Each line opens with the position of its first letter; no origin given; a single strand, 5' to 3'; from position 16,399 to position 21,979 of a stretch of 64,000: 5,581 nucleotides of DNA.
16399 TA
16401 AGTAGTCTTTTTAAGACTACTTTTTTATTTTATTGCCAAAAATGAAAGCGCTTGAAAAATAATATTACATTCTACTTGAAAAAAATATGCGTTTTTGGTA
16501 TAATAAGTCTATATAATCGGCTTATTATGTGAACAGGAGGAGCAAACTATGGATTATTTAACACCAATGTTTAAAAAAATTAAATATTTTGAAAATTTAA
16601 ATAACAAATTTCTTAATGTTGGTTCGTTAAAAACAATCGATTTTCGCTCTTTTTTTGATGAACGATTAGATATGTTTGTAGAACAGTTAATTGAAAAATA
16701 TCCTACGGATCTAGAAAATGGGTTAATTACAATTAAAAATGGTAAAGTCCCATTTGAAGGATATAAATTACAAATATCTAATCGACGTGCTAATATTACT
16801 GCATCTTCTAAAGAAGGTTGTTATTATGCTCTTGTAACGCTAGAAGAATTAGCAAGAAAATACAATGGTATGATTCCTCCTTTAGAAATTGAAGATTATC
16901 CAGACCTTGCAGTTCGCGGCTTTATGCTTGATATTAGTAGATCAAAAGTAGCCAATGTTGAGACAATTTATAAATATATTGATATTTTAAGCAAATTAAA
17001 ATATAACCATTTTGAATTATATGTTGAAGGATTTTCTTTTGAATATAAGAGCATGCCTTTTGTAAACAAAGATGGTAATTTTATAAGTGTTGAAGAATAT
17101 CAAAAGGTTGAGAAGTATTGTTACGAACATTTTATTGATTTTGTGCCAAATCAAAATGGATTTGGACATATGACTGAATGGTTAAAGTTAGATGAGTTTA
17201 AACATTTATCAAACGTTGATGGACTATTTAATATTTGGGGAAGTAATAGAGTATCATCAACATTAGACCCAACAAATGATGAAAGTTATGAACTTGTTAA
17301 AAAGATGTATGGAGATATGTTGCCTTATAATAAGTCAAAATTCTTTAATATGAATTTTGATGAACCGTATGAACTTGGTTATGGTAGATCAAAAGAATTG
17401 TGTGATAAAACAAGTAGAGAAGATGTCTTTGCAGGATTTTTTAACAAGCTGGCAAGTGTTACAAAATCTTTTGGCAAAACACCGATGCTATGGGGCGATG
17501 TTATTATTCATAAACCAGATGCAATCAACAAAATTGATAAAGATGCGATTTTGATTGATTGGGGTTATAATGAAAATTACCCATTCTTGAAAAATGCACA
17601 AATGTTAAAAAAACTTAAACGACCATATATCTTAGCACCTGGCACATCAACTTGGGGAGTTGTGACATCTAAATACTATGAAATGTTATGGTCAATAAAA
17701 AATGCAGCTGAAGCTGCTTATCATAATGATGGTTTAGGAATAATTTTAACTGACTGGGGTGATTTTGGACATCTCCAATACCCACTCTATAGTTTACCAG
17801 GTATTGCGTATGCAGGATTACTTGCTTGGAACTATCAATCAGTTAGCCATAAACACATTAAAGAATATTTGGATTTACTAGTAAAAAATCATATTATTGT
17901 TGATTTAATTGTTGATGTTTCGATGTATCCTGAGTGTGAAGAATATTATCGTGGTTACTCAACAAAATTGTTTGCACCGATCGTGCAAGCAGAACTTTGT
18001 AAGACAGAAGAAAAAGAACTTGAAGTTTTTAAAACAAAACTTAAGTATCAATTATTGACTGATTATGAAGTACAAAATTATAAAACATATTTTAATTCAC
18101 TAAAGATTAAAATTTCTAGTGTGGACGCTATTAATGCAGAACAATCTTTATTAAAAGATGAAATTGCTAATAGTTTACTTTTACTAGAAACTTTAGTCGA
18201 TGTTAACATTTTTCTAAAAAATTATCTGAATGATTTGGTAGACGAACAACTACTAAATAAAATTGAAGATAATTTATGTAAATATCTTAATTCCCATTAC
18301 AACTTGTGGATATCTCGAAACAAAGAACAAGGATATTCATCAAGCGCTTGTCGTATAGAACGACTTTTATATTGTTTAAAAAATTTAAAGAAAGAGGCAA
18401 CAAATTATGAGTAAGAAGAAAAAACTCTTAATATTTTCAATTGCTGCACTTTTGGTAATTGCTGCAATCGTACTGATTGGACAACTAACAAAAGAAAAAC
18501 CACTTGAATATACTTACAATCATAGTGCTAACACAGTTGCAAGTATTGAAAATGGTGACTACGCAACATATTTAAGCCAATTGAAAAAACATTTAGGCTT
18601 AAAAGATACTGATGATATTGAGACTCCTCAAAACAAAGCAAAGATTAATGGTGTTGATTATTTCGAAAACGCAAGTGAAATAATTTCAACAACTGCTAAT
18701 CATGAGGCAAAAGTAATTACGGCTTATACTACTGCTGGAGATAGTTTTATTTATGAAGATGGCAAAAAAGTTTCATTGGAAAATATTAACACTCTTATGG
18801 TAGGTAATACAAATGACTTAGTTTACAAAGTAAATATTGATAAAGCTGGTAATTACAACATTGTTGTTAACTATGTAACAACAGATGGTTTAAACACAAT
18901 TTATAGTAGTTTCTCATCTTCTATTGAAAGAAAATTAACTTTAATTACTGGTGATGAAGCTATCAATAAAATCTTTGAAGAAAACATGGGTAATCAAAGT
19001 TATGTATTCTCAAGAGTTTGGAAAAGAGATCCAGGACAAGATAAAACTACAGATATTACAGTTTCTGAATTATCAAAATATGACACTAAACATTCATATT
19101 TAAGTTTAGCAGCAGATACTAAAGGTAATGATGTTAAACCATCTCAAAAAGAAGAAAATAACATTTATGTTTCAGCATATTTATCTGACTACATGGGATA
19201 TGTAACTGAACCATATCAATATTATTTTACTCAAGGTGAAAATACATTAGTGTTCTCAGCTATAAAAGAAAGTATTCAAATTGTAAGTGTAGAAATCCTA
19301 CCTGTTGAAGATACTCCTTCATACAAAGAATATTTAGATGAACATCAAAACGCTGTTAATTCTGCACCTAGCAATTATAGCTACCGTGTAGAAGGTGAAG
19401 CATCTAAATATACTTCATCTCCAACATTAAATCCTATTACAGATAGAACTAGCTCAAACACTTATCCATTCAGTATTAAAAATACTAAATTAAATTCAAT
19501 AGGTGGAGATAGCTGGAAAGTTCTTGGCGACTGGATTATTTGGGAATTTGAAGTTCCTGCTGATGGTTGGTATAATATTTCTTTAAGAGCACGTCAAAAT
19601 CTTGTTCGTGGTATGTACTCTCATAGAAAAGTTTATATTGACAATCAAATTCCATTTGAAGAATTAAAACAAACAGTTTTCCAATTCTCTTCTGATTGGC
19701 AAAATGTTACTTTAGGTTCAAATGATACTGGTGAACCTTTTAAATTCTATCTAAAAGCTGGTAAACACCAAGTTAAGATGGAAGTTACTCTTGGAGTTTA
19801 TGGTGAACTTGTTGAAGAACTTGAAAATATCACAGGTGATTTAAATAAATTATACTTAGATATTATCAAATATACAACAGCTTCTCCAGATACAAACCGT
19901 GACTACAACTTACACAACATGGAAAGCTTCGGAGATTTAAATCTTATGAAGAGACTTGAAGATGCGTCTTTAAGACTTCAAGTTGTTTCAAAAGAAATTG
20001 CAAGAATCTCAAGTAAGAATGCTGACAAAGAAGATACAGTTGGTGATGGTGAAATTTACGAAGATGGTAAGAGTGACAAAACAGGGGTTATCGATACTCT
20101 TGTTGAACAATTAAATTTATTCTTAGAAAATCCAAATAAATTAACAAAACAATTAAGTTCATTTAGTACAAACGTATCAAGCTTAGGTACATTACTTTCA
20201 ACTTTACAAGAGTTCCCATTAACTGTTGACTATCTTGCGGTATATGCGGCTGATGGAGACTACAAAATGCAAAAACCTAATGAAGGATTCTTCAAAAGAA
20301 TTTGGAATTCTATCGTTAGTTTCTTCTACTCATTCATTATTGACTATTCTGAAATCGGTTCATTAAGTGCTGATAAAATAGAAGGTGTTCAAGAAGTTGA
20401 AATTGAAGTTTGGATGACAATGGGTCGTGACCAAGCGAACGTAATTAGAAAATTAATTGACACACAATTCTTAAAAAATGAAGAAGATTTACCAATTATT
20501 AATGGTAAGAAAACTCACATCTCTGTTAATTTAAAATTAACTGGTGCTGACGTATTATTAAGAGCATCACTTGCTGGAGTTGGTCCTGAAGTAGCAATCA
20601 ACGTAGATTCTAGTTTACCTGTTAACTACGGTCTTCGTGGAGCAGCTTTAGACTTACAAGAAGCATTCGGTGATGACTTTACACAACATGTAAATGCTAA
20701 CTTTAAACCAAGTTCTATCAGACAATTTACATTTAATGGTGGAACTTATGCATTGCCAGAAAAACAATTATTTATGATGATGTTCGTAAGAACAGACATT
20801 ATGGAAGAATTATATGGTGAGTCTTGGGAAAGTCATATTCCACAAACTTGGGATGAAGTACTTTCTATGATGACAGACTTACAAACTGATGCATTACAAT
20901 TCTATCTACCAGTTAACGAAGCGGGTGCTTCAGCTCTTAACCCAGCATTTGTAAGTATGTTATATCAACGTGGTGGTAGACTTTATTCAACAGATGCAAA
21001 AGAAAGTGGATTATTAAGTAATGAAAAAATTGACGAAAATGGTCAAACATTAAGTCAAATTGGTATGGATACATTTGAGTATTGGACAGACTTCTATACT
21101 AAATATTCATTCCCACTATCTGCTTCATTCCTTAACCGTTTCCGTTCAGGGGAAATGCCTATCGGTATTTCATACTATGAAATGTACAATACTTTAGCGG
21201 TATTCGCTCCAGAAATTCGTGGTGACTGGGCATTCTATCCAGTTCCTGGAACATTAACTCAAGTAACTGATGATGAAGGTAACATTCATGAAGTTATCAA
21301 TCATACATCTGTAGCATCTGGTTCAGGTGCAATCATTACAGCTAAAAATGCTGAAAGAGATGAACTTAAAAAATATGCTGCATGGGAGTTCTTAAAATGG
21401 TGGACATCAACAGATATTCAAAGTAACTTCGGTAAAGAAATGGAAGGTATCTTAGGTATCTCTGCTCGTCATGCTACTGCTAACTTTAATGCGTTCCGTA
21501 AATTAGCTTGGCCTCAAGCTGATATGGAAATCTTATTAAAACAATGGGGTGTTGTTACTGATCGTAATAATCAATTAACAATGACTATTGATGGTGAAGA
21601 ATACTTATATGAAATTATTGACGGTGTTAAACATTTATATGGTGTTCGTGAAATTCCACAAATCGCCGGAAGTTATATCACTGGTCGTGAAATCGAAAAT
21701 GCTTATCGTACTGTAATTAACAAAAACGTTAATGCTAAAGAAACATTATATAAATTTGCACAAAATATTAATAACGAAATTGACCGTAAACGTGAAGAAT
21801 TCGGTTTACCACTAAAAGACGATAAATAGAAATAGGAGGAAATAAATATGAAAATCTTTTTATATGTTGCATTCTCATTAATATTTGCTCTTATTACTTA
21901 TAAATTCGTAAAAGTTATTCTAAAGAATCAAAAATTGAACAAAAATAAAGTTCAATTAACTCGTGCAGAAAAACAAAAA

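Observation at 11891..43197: Shared Gly-rich/Cys C-terminal tripartite tail on all five Sec-exported enzymes: candidate undescribed protein-sorting signal, no cognate processing enzyme in the window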

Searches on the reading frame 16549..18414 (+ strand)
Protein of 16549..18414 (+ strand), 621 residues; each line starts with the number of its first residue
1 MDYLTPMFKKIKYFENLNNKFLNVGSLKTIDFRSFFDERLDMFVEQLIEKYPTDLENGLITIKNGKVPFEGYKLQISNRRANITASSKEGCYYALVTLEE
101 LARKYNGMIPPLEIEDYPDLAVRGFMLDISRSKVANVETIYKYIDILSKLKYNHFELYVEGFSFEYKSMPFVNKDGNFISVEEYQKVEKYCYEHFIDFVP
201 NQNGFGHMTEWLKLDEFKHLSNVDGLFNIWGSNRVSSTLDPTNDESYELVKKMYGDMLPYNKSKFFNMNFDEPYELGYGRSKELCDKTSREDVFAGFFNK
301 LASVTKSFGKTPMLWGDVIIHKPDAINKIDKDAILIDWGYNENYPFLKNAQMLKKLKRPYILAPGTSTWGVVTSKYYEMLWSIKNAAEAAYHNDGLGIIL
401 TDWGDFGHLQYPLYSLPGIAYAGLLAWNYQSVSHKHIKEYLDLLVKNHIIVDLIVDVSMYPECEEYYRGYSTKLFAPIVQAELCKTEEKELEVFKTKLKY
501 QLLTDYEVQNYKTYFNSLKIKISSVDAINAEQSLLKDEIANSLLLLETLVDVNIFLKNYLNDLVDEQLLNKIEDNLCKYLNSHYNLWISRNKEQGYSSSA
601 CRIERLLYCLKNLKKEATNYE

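Call 20: search_protein_families(library=pfam, proteins=[window:16549-18414:+], max_evalue=0.01)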
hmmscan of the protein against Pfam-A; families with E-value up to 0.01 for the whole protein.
window:16549-18414:+ (621 aa): 2 families
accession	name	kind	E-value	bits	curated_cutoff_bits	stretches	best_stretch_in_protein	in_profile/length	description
PF00728.28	Glyco_hydro_20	-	4.2e-17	63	22.3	1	123-341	4-242/348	Glycosyl hydrolase family 20, catalytic domain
PF02838.20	Glyco_hydro_20b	-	9.9e-09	36.4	26.1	1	64-117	70-124/124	Glycosyl hydrolase family 20, domain 2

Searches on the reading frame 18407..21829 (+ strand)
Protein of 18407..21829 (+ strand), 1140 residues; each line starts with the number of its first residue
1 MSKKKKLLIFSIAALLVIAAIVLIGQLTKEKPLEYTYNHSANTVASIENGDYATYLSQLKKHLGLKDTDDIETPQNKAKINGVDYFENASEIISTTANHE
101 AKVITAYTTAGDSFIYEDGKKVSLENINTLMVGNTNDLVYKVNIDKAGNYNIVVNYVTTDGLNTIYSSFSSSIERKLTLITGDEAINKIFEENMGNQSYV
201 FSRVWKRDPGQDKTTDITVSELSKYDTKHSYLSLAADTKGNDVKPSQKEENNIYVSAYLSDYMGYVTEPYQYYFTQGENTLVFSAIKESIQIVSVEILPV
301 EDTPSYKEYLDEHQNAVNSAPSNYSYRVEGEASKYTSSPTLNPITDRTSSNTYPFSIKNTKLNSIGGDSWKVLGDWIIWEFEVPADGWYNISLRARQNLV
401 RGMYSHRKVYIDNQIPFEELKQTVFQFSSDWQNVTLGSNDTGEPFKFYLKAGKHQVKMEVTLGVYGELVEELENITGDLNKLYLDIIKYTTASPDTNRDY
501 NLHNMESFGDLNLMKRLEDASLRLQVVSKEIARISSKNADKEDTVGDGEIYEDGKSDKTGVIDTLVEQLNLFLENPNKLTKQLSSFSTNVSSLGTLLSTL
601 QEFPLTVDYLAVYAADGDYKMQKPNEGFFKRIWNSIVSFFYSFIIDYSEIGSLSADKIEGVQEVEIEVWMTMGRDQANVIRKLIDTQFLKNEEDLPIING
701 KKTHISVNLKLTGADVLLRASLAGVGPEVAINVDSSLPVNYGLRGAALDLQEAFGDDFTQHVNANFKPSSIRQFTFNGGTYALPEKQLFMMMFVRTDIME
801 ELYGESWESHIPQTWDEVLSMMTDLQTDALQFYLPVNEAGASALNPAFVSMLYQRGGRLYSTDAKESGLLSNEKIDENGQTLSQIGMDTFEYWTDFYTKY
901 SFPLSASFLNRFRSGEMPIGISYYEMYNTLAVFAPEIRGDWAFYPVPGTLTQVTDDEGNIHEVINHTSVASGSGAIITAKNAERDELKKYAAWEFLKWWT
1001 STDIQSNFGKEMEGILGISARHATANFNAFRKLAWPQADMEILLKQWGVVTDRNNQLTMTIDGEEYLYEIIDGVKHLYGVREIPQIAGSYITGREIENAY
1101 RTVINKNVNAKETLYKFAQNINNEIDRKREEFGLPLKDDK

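Call 20: search_protein_families(library=pfam, proteins=[window:18407-21829:+], max_evalue=0.01)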
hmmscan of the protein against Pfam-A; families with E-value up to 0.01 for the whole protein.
window:18407-21829:+ (1140 aa): 3 families
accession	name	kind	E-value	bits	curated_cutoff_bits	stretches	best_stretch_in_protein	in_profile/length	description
PF01547.30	SBP_bac_1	-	1.7e-16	61.5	26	1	701-1005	18-306/307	Bacterial extracellular solute-binding protein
PF13416.11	SBP_bac_8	-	1.2e-14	55.2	27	1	751-1010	56-254/279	Bacterial extracellular solute-binding protein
PF16990.11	CBM_35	-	0.0012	19.6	28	0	132-158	32-58/121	Carbohydrate binding module (family 35)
